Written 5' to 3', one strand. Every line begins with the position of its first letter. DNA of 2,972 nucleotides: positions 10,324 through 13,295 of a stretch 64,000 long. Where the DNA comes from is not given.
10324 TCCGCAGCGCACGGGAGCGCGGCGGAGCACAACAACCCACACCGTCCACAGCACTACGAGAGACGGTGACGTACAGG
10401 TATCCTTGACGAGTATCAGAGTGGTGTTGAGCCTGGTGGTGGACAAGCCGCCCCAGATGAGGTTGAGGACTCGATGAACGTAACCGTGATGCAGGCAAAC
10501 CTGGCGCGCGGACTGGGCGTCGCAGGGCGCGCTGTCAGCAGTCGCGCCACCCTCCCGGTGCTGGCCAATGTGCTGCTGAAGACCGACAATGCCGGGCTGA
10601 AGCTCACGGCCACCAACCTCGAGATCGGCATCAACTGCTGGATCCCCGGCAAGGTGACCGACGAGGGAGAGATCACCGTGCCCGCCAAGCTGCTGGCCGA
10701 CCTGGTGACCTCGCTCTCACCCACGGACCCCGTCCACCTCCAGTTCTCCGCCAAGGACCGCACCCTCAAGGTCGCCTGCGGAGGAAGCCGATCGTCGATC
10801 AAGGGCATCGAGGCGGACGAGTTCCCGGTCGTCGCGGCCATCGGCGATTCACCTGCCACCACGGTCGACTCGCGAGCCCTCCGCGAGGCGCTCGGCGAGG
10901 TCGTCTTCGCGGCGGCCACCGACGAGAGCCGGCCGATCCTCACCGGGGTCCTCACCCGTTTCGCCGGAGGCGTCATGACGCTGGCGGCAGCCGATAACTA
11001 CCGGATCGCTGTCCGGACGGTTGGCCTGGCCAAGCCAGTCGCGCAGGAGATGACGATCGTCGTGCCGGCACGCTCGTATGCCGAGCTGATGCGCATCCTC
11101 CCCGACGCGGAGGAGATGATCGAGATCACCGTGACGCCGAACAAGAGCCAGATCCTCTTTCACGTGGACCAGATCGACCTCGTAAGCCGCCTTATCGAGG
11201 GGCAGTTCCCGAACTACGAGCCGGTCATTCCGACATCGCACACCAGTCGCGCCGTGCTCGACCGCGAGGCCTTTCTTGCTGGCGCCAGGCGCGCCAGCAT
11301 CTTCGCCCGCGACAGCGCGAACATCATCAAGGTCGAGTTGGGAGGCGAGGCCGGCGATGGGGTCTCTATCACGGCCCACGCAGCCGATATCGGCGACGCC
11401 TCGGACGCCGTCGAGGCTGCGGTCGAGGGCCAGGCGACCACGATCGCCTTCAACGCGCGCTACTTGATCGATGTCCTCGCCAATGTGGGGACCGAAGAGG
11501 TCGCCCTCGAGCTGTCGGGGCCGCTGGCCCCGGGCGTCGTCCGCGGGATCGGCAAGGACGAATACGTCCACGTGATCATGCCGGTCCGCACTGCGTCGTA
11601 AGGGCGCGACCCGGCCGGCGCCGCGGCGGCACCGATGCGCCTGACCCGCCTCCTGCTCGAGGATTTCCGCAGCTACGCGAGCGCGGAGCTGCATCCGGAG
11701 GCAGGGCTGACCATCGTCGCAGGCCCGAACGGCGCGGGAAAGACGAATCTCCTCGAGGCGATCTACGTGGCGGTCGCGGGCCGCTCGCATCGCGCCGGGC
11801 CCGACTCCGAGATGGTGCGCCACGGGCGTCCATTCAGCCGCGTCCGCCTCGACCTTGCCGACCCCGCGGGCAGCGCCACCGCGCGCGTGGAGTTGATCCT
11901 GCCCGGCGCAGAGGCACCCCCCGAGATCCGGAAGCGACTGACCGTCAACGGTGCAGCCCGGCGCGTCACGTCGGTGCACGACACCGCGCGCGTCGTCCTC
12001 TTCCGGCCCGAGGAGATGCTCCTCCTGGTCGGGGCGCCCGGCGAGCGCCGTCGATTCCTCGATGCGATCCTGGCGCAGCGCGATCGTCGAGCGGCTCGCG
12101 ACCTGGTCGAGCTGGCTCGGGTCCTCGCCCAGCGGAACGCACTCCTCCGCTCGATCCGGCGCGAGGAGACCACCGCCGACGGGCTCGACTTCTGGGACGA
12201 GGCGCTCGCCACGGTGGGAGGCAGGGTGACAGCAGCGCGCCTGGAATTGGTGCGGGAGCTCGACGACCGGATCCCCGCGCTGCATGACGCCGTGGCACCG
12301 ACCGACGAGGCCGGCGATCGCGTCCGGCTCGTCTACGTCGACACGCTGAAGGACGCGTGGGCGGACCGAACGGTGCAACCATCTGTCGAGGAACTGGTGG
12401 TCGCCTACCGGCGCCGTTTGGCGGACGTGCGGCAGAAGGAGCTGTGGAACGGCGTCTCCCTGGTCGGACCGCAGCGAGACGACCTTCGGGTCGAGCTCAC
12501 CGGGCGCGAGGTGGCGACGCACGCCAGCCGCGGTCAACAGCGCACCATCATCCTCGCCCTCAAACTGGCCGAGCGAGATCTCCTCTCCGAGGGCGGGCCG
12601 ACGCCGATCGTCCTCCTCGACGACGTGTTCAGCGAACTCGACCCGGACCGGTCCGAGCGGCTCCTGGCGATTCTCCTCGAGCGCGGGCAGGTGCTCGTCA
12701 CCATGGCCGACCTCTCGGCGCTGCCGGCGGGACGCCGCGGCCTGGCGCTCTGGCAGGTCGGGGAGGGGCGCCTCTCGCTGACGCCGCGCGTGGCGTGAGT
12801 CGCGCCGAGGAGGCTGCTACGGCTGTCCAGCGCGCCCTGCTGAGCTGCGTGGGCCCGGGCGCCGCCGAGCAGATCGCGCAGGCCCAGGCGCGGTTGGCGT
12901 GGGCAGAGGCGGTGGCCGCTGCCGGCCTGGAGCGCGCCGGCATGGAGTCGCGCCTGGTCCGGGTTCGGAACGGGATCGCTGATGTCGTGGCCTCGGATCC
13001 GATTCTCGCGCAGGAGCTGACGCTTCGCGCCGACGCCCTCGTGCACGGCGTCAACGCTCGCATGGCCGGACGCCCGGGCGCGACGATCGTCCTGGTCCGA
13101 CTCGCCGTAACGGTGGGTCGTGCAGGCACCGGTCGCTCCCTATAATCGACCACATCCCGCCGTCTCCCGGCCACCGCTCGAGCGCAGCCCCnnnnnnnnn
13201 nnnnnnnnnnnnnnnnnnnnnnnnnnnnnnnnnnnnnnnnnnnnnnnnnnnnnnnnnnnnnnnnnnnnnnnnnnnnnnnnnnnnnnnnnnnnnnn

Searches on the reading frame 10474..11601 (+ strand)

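Call 8: search_protein_families(library=pfam, proteins=[window:10474-11601:+], max_evalue=0.001)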
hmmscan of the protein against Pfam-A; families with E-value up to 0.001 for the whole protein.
window:10474-11601:+ (375 aa): 3 families
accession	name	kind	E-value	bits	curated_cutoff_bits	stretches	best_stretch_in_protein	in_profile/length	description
PF02767.21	DNA_pol3_beta_2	-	2.9e-32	111.8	27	2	131-247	2-116/116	DNA polymerase III beta subunit, central domain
PF00712.24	DNA_pol3_beta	-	5.7e-32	110.8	24.4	2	1-120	1-119/120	DNA polymerase III beta subunit, N-terminal domain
PF02768.20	DNA_pol3_beta_3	-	1.1e-21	77.3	27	1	251-372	3-121/121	DNA polymerase III beta subunit, C-terminal domain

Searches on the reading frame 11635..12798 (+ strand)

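Call 8: search_protein_families(library=pfam, proteins=[window:11635-12798:+], max_evalue=0.001)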
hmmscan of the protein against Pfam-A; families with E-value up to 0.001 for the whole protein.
window:11635-12798:+ (387 aa): 7 families
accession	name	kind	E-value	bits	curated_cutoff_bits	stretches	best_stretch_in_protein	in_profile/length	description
PF02463.25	SMC_N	-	4.8e-19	69.1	40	1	3-357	2-196/220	RecF/RecN/SMC N terminal domain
PF13476.12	AAA_23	-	7.9e-12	46.7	27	1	5-65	1-56/201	AAA domain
PF13304.12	AAA_21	-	8e-11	43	27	1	25-46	1-22/304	AAA domain, putative AbiEii toxin, Type IV TA system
PF13175.12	AAA_15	-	1.8e-06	28.3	32.1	1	1-45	1-45/374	AAA ATPase domain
PF13514.12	AAA_27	-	2.3e-05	24.5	22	1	1-44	1-47/206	AAA domain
PF20703.3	nSTAND1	-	0.00015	21.9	27.1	1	24-178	34-171/379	Novel STAND NTPase 1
PF13555.12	AAA_29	-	0.00056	20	27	0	10-51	8-50/61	P-loop containing region of AAA domain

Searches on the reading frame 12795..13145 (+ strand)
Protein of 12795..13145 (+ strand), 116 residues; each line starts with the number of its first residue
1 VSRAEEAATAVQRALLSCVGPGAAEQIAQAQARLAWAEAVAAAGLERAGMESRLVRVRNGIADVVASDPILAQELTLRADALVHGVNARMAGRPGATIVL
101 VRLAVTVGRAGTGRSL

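Call 18: search_protein_families(library=pfam, proteins=[window:12795-13145:+], max_evalue=0.00001)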
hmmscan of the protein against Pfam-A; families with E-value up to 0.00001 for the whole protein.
window:12795-13145:+ (116 aa): 0 families

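Call 66: search_protein_families(library=pfam, proteins=[window:12795-13145:+], max_evalue=0.01)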
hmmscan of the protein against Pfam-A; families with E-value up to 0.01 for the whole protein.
window:12795-13145:+ (116 aa): 1 family
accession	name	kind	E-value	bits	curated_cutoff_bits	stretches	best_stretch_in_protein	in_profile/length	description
PF05258.17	DciA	-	0.0018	18.9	24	1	22-91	14-80/89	Dna[CI] antecedent, DciA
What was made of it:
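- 12795..13145 (+): Upstream neighbour: small DciA/DUF721-like gene, with a 46-nt gap to X. Context only; its start codon is not fixed. Pfam DciA at E 0.0018, below the cutoff (call 66).
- Checked: A small ORF at about 12795-13145 gives only a weak DciA/DUF721 hit (E 0.0018, 18.9 bits, cutoff 24; call 66).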
